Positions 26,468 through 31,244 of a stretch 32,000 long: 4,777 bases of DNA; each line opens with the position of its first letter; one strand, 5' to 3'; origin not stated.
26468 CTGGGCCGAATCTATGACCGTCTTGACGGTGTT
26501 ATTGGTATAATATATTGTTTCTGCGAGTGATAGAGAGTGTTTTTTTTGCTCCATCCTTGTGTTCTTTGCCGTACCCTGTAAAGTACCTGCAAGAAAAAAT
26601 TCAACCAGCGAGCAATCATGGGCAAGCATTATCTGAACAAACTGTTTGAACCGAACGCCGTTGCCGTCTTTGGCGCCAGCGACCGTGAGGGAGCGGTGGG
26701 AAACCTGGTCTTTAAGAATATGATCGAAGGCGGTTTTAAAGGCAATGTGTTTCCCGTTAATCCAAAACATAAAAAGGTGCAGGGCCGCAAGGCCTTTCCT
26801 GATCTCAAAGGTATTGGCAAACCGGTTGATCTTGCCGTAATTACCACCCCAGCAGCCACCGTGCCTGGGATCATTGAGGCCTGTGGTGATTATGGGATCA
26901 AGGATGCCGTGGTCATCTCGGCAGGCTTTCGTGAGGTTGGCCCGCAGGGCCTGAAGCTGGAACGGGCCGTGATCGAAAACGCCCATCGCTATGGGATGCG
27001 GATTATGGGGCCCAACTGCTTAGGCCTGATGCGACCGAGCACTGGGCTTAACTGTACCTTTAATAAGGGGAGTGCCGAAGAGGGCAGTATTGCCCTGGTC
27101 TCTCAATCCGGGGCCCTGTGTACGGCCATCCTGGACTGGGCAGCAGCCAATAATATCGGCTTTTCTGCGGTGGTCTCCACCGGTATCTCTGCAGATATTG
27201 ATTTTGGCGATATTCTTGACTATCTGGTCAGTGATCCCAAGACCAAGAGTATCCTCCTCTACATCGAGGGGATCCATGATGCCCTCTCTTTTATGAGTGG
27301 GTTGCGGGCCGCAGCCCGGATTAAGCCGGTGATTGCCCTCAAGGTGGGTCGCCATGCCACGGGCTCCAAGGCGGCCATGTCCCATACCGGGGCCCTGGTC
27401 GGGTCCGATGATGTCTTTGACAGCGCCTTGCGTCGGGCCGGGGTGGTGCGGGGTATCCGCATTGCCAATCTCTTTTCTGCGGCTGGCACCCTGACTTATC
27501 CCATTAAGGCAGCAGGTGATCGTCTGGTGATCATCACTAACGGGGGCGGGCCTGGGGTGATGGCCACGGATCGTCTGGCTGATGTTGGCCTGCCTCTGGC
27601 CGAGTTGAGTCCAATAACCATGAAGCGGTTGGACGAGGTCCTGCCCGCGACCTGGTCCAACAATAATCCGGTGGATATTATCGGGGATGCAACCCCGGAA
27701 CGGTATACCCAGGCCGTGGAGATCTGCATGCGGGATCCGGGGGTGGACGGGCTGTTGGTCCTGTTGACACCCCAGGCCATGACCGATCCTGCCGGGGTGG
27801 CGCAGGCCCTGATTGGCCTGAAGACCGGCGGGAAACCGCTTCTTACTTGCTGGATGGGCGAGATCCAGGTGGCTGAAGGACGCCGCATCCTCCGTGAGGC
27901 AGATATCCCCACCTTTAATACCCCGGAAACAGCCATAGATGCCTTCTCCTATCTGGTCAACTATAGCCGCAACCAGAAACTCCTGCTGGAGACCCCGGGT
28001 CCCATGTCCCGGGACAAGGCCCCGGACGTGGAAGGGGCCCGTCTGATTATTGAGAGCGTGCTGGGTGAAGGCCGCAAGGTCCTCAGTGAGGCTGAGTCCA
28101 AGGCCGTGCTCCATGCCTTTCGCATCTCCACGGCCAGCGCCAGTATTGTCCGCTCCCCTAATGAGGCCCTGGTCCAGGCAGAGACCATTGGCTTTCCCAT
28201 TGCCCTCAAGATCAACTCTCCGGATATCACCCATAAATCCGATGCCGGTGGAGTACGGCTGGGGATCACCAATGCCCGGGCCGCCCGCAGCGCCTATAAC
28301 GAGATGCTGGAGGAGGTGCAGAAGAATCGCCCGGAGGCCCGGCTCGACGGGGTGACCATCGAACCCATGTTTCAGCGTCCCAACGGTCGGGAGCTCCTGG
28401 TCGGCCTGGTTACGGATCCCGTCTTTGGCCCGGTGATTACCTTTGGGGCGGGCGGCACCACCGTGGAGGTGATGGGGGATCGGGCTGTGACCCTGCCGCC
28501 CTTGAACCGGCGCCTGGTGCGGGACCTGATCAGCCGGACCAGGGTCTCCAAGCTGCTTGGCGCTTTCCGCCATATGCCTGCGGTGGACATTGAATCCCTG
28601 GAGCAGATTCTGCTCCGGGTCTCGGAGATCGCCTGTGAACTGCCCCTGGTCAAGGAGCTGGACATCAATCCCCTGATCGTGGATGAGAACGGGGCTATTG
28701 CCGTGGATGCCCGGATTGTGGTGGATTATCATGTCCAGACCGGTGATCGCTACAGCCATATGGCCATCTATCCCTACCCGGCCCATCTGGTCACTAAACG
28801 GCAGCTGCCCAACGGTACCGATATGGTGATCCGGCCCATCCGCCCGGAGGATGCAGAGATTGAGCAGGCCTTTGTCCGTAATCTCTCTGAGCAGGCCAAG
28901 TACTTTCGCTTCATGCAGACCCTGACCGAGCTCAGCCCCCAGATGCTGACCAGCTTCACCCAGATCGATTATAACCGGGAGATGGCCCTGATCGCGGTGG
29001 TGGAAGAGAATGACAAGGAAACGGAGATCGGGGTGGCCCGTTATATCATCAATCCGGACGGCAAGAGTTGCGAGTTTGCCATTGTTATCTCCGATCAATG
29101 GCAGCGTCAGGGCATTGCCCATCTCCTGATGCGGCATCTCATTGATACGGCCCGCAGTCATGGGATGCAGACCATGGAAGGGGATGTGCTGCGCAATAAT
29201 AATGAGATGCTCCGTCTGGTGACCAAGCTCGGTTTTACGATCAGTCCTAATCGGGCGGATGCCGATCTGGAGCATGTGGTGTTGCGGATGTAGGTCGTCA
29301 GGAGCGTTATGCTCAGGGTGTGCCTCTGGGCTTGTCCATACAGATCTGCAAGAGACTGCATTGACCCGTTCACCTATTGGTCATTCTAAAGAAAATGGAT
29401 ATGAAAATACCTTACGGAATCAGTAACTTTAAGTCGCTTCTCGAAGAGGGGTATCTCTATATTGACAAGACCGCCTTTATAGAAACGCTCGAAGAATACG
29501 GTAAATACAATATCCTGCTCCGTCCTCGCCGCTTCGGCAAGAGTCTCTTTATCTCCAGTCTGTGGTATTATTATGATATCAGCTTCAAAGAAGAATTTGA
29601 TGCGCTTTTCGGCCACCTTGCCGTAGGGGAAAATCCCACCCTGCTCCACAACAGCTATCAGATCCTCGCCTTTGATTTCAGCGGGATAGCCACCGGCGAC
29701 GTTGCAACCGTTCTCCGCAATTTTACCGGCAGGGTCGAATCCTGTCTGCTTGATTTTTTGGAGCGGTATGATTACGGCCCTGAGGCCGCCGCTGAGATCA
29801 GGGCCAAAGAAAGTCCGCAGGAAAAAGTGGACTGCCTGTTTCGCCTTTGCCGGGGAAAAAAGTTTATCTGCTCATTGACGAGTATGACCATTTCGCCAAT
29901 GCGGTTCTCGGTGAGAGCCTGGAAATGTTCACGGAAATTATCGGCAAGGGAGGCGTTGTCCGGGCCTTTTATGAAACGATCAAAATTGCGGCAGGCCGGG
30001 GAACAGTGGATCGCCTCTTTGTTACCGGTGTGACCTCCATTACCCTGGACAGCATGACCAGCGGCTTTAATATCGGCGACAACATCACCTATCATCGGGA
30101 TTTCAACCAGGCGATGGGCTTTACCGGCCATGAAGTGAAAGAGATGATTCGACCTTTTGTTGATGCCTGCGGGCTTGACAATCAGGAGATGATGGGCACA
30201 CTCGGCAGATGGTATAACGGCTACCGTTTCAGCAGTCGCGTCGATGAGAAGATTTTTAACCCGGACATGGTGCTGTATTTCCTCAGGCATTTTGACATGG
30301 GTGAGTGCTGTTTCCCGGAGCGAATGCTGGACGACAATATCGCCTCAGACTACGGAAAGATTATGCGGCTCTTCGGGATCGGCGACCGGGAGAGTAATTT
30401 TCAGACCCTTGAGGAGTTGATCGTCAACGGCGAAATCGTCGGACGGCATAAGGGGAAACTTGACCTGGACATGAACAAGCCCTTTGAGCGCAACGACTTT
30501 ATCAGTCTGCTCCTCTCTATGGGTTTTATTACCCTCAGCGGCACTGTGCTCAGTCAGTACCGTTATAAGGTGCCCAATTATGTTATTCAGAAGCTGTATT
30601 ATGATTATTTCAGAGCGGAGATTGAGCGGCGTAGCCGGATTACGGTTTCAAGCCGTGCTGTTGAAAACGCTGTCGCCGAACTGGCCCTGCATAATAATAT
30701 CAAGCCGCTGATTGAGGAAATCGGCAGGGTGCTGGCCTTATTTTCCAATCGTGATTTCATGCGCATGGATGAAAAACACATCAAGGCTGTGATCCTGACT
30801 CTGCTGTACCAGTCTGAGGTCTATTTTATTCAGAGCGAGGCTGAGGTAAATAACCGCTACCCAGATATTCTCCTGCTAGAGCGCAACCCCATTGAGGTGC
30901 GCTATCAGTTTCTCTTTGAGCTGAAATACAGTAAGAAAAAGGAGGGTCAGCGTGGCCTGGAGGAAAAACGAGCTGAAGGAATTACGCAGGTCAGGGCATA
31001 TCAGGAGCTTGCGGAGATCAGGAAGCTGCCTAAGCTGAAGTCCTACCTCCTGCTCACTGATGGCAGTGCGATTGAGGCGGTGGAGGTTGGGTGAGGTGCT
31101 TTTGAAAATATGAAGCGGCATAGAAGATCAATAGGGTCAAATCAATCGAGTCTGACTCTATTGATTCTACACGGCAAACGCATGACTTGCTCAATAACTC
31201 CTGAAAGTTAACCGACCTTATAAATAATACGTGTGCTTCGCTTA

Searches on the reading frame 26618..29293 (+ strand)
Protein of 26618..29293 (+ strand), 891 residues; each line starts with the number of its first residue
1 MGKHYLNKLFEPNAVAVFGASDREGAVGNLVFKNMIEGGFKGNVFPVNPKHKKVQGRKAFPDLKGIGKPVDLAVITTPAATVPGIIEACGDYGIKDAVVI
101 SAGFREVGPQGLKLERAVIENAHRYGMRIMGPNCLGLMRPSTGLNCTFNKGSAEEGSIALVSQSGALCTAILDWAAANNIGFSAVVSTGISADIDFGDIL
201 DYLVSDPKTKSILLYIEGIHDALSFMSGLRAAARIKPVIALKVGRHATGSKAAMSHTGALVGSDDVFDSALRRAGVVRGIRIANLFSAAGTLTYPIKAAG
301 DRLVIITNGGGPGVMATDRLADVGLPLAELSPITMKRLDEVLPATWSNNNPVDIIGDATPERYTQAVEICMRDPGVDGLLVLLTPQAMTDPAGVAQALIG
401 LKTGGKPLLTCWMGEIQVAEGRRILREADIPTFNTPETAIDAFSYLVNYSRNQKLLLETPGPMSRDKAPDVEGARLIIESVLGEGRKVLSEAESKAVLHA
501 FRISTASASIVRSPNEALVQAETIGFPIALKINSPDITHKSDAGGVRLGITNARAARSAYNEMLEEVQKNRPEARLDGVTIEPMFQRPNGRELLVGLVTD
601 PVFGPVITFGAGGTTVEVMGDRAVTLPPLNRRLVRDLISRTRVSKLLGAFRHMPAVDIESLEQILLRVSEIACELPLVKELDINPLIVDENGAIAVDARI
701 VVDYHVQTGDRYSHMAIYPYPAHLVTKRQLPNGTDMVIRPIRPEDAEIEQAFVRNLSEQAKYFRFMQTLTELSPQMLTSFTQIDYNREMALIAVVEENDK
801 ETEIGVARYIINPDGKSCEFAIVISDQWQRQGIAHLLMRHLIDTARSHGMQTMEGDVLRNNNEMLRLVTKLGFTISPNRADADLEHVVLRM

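Call 10: search_protein_families(library=pfam, proteins=[window:26618-29293:+], max_evalue=0.001)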
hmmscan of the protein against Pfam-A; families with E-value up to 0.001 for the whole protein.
window:26618-29293:+ (891 aa): 8 families
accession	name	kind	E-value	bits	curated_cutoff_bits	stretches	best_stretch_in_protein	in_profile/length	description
PF13549.11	ATP-grasp_5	-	6.2e-87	291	27.6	1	481-702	2-221/221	ATP-grasp domain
PF13607.11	Succ_CoA_lig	-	6.5e-53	178.6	27.4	1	155-291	1-137/138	Succinyl-CoA ligase like flavodoxin domain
PF13380.12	CoA_binding_2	-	2.6e-23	83.1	22.8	1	14-138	2-114/116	CoA binding domain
PF02629.25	CoA_binding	-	1.6e-13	51.7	22.3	1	12-103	3-97/97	CoA binding domain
PF13302.13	Acetyltransf_3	-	2.9e-11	44.7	25.4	1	736-874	2-138/138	Acetyltransferase (GNAT) domain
PF19045.5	Ligase_CoA_2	-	6.2e-11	43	23.7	1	304-434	2-138/162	Ligase-CoA domain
PF00583.31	Acetyltransf_1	-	8.4e-11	42.6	20.7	1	782-873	24-116/116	Acetyltransferase (GNAT) family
PF13508.13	Acetyltransf_7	-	5.4e-08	33.5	27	1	792-874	5-83/84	Acetyltransferase (GNAT) domain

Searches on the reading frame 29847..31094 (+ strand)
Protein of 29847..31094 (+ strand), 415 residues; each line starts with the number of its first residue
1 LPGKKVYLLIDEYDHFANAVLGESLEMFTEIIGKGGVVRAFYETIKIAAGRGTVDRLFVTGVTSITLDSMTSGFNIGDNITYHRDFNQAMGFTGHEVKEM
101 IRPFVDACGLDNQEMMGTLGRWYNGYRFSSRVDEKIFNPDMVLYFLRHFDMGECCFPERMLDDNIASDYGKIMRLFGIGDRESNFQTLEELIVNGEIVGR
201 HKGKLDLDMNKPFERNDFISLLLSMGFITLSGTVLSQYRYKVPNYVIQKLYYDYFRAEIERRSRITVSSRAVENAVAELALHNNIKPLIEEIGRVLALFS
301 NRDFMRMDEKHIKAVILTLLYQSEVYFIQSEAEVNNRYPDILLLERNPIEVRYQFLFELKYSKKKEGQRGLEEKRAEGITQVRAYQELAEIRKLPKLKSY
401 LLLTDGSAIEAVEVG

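Call 10: search_protein_families(library=pfam, proteins=[window:29847-31094:+], max_evalue=0.001)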
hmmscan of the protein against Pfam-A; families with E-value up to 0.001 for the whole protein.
window:29847-31094:+ (415 aa): 2 families
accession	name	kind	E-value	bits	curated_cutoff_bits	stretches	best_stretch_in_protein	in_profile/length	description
PF08011.17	PDDEXK_9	-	1.2e-11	44.9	25.5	1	308-400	2-91/105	PD-(D/E)XK nuclease superfamily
PF09820.16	AAA-ATPase_like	-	4.9e-11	43.2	26.1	1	3-71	139-201/201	Predicted AAA-ATPase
